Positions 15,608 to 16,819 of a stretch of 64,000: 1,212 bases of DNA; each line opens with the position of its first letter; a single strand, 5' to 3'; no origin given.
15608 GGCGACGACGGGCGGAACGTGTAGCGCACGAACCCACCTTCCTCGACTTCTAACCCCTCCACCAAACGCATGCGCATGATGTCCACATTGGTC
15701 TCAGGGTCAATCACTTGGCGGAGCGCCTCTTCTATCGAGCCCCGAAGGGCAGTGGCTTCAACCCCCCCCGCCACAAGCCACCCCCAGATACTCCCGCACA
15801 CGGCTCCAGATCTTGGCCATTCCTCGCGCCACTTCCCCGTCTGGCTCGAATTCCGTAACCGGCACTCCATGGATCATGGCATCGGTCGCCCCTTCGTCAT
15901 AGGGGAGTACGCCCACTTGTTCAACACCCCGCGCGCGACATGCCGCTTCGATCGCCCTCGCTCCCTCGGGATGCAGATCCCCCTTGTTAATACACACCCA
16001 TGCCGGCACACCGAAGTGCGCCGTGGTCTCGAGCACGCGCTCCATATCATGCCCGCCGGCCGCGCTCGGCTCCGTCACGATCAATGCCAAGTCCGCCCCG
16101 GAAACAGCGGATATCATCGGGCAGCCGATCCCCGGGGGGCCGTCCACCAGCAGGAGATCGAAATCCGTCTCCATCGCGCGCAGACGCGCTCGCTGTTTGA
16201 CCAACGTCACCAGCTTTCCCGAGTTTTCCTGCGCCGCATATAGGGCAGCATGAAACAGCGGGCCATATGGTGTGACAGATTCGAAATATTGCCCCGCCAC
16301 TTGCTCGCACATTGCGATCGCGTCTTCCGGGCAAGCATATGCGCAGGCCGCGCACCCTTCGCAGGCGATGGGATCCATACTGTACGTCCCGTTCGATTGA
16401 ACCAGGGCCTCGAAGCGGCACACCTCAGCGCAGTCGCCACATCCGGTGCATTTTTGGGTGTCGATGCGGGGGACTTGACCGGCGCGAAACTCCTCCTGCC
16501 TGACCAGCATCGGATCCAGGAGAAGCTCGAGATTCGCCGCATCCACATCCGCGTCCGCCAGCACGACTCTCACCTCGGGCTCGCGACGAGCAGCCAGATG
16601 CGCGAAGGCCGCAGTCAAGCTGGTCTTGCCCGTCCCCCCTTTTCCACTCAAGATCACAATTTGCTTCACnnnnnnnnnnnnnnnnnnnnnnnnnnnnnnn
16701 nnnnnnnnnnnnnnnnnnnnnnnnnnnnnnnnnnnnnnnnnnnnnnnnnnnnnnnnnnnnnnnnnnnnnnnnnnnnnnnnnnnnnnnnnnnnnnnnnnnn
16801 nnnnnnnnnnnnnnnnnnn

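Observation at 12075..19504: Expanded orange-protein-complex-like metallocluster locus in a respiratory genome (best candidate for an undescribed system)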

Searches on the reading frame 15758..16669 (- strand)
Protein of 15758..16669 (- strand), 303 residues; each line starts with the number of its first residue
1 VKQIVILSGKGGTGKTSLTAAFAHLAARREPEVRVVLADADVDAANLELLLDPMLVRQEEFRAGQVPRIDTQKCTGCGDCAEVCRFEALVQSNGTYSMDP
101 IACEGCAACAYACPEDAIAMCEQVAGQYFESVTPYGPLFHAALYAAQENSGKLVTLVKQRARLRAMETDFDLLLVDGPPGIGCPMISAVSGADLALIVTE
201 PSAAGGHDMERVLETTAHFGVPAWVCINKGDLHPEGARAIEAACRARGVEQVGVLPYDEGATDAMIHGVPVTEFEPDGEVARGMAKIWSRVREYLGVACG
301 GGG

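Call 3: search_protein_families(library=pfam, proteins=[window:15758-16669:-], max_evalue=0.01)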
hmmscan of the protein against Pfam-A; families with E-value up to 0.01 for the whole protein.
window:15758-16669:- (303 aa): 20 families
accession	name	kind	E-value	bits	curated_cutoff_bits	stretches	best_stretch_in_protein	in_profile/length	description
PF01656.29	CbiA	-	2.7e-14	53.7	25.4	1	4-271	1-125/125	CobQ/CobB/MinD/ParA nucleotide binding domain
PF10609.15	ParA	-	1.4e-12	48.1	27.1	2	3-52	5-52/246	NUBPL iron-transfer P-loop NTPase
PF00037.32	Fer4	-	1.2e-10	41.2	21.1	2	68-89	2-23/24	4Fe-4S binding domain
PF12837.12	Fer4_6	-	5.2e-10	39.2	25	1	66-88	1-23/24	4Fe-4S binding domain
PF13614.12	AAA_31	-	3.2e-08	34.2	27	1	161-216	109-164/177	AAA domain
PF12838.12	Fer4_7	-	3.6e-08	34.2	27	2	73-117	1-52/52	4Fe-4S dicluster domain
PF12797.12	Fer4_2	-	8.4e-08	32.1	24.5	1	66-84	2-20/22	4Fe-4S binding domain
PF14697.11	Fer4_21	-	1.1e-07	32.3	35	1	68-120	2-59/59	4Fe-4S dicluster domain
PF13187.11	Fer4_9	-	3.1e-07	30.7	27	1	73-118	1-52/52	4Fe-4S dicluster domain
PF06564.18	CBP_BcsQ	-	1.7e-05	24.9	21.3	0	134-283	83-225/234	Cellulose biosynthesis protein BcsQ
PF13237.11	Fer4_10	-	9.2e-05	22.7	25.5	1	67-114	2-53/53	4Fe-4S dicluster domain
PF13484.11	Fer4_16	-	0.00012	23.3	30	0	73-92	1-20/66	4Fe-4S double cluster binding domain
PF02374.21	ArsA_ATPase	-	0.00025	20.8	24.3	1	3-39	2-38/305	Anion-transporting ATPase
PF13191.12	AAA_16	-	0.0003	21.8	32.6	1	3-43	25-63/167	AAA ATPase domain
PF12798.12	Fer4_3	-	0.00098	20.2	27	0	74-88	1-15/15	4Fe-4S binding domain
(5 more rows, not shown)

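Call 4: search_protein_families(library=ncbifam, proteins=[window:15758-16669:-], max_evalue=0.01)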
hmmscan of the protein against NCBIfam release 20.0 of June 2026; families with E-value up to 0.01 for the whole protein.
window:15758-16669:- (303 aa): 69 families (the best 25 are shown)
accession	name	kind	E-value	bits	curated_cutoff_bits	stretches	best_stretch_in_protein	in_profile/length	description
TIGR01969.1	minD_arch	subfamily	7.8e-19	67.8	201.75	2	162-291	101-230/251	cell division ATPase MinD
TIGR01968.1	minD_bact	equivalog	6.7e-18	65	212.9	2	143-273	85-219/261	septum site-determining protein MinD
NF041546.1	ParA_partition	equivalog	3.4e-14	52.9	180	2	160-288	67-201/203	ParA family partition ATPase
NF041891.1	hdrA_Methbact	equivalog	4.2e-14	51.7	1300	1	66-131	566-631/762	ferredoxin:CoB-CoM heterodisulfide reductase subunit HdrA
NF040770.1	hetero_SS_HdrA2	exception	8.8e-14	50.5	1100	1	30-125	539-630/777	CoB-CoM heterodisulfide reductase HdrA2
NF041136.1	MrpORP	equivalog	6.6e-11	42.1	450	1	2-52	6-54/365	iron-sulfur cluster carrier protein MrpORP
TIGR02700.1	flavo_MJ0208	hypoth_equivalog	3.4e-10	39.6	251.35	1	67-121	143-197/234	dihydromethanopterin reductase (acceptor)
NF008079.0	PRK10818.1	equivalog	4.4e-09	36.1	508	2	3-51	4-50/270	septum site-determining protein MinD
NF005506.0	PRK07118.1-5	equivalog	5.3e-09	35.9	388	1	67-130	136-199/279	Fe-S cluster domain-containing protein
NF041778.1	hetero_SS_HdrA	equivalog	5.4e-09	34.4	1400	1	63-120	578-635/771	ferredoxin:CoB-CoM heterodisulfide reductase subunit HdrA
TIGR01944.1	rnfB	subfamily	1e-08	35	68.7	1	54-123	95-165/190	RnfABCDGE type electron transport complex subunit B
NF038196.1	ferrodoxin_EFR1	subfamily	1.6e-08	34.9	75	1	71-124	183-237/242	EFR1 family ferrodoxin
TIGR03371.1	cellulose_yhjQ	equivalog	3e-08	33.4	157.85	1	1-40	1-38/246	cellulose biosynthesis protein BcsQ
NF005503.0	PRK07118.1-2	equivalog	1.1e-07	31.4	252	1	73-123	139-189/292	RnfABCDGE type electron transport complex subunit B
NF058577.1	FdxA_fam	equivalog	2.3e-07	30.9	65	1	71-117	6-52/52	4Fe-4S ferredoxin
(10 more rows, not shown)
